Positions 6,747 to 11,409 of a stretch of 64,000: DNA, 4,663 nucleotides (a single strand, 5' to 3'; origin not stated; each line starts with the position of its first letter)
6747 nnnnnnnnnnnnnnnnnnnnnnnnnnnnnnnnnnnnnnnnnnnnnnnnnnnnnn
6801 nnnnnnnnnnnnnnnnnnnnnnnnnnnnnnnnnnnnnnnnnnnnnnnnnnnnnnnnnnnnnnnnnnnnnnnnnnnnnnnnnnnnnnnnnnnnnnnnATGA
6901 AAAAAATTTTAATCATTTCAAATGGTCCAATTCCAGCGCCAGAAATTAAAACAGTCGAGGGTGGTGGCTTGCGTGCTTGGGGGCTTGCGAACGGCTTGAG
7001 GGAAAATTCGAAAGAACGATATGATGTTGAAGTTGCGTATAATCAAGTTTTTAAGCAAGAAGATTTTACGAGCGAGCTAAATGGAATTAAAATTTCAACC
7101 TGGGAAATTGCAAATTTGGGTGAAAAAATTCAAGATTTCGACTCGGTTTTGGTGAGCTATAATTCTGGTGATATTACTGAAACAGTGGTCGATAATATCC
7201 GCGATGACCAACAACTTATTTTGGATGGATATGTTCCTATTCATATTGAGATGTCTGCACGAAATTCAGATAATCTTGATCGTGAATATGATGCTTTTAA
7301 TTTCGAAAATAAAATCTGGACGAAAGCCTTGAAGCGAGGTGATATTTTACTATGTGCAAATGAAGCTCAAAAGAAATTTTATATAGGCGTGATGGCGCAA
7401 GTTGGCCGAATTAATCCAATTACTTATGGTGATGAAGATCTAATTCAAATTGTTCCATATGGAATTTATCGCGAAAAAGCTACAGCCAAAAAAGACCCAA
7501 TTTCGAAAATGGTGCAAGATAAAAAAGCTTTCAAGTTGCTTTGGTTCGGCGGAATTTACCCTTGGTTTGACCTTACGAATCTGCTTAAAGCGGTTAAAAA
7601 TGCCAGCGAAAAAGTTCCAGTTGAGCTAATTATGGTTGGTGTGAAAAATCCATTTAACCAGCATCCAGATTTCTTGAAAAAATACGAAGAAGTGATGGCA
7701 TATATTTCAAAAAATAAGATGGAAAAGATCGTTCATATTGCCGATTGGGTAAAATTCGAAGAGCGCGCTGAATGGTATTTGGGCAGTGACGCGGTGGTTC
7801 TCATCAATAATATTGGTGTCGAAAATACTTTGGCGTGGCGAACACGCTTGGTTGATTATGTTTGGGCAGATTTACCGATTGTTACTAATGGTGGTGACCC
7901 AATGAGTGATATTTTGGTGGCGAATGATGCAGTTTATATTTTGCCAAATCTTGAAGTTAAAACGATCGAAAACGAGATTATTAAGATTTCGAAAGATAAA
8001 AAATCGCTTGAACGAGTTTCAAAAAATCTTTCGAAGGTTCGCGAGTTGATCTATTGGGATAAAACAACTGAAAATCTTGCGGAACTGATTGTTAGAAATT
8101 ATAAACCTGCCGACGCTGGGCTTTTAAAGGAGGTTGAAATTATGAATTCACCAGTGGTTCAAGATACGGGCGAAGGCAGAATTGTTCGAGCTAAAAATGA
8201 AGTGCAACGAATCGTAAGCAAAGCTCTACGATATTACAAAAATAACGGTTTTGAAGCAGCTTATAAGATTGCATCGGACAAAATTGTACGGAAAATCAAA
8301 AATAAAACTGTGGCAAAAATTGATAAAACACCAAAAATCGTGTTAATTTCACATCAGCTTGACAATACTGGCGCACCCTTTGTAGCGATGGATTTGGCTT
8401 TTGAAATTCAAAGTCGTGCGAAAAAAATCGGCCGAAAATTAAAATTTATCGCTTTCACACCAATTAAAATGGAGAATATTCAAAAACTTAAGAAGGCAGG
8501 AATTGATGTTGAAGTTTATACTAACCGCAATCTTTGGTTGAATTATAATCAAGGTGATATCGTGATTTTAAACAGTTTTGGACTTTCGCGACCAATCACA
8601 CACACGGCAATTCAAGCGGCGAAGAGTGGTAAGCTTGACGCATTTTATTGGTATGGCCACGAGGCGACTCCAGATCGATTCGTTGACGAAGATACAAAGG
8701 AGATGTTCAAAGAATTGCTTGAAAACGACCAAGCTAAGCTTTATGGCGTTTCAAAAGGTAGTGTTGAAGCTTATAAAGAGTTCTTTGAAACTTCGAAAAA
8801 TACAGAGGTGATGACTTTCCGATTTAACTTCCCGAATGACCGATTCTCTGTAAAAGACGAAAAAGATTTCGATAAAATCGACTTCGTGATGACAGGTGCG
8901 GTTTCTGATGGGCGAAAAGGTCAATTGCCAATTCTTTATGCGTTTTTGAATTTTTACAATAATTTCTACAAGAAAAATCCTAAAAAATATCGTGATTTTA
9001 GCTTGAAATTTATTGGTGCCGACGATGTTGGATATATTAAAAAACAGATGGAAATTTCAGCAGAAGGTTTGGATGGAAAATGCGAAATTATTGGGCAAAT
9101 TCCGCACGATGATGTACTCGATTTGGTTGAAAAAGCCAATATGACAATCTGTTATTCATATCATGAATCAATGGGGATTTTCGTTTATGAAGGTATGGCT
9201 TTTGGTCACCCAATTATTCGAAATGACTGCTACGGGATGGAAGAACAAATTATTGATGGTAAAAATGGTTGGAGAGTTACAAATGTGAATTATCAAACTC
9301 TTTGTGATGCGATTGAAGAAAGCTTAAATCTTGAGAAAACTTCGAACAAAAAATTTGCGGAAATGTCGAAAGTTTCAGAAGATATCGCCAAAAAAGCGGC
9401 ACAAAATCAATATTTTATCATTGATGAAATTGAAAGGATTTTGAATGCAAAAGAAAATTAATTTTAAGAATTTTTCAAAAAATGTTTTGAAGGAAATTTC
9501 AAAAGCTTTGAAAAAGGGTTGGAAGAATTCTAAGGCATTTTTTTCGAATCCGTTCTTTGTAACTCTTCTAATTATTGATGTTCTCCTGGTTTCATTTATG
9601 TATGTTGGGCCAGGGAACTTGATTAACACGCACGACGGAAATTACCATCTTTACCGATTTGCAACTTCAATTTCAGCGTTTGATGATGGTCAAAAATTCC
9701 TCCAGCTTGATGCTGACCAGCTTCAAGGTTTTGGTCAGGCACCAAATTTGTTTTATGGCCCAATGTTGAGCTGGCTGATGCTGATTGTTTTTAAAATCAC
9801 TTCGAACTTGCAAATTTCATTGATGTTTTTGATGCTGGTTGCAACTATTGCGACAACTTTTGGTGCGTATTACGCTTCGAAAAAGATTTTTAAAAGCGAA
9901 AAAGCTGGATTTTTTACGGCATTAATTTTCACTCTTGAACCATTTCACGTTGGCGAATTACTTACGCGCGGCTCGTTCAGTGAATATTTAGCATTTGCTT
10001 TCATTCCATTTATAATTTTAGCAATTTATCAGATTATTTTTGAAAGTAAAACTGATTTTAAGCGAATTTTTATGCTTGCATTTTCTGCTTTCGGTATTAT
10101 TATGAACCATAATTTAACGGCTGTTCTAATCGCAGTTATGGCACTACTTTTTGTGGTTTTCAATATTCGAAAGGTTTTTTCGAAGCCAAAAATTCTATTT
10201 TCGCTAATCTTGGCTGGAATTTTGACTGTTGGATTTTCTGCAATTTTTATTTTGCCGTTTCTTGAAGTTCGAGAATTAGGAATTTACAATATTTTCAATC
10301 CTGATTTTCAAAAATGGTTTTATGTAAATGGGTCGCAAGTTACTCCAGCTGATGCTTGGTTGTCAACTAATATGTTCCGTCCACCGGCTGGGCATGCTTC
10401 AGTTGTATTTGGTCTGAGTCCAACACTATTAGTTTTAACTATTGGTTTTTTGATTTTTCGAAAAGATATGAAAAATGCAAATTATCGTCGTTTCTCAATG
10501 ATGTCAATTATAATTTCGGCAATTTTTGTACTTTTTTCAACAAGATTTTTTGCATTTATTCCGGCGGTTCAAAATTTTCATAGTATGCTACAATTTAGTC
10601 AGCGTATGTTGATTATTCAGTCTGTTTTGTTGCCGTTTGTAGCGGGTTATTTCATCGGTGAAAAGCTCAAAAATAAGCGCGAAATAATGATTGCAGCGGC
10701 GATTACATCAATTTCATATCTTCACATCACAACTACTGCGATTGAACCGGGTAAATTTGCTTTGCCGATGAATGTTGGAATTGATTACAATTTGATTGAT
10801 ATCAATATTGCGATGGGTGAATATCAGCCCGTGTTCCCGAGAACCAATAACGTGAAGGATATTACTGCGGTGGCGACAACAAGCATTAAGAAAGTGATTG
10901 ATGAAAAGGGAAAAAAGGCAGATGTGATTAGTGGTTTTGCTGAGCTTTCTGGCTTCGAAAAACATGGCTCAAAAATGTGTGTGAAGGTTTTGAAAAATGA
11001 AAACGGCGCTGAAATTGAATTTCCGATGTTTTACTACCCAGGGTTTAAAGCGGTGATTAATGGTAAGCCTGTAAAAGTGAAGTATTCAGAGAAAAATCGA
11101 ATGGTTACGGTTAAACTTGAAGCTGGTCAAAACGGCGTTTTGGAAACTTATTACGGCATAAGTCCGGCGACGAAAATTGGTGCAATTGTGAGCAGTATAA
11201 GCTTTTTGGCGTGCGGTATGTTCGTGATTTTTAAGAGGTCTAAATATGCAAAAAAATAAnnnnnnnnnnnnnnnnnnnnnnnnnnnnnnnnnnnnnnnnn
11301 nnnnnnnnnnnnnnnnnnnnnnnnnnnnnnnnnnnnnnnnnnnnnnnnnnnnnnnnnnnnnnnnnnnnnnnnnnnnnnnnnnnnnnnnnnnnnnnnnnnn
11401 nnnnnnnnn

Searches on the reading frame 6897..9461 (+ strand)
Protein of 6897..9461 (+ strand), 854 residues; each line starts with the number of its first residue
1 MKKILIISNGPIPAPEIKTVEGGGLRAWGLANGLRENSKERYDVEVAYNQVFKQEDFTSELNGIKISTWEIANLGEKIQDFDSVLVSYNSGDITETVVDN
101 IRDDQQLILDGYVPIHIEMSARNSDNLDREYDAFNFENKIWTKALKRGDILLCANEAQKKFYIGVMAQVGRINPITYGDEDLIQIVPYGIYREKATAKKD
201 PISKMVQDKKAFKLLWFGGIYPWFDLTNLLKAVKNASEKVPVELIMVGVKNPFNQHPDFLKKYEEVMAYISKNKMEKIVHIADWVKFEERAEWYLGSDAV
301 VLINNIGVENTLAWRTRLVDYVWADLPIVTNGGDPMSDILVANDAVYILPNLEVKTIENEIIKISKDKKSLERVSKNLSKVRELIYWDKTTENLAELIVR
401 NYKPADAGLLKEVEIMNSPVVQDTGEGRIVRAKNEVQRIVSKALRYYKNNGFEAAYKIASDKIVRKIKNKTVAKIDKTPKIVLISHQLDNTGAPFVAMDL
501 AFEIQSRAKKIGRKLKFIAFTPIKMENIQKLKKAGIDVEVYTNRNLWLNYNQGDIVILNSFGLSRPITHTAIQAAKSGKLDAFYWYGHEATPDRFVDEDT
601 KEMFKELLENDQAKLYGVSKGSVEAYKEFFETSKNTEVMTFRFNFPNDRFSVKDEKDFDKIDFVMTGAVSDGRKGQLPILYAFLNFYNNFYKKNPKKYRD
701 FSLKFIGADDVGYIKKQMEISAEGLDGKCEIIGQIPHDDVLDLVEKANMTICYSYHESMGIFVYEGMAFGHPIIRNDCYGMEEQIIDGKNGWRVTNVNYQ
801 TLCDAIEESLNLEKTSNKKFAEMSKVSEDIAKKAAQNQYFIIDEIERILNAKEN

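Call 93: search_protein_families(library=pfam, proteins=[window:6897-9461:+], max_evalue=0.001)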
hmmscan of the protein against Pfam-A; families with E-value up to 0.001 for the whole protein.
window:6897-9461:+ (854 aa): 4 families
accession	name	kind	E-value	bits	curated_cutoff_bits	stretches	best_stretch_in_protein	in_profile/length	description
PF00534.26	Glycos_transf_1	-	2e-24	86.5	26.4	1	692-817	38-163/172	Glycosyl transferases group 1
PF13692.12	Glyco_trans_1_4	-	4.4e-20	72.8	27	1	696-810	29-140/142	Glycosyl transferases group 1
PF16994.11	Glyco_trans_4_5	-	3.3e-09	37.1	26.6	1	478-595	2-113/172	Glycosyl-transferase family 4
PF01692.24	Paramyxo_C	-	0.00025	21.4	27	0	257-284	166-193/202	Paramyxovirus non-structural protein C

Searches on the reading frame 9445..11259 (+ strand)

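Call 93: search_protein_families(library=pfam, proteins=[window:9445-11259:+], max_evalue=0.001)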
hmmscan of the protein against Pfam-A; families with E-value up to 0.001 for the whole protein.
window:9445-11259:+ (604 aa): 2 families
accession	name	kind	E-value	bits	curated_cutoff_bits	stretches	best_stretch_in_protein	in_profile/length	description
PF13231.12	PMT_2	-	8.9e-09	36.2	26.1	1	106-261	4-154/160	Dolichyl-phosphate-mannose-protein mannosyltransferase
PF20176.3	DUF6541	-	6.9e-07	28.3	29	1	39-363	99-410/646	Family of unknown function (DUF6541)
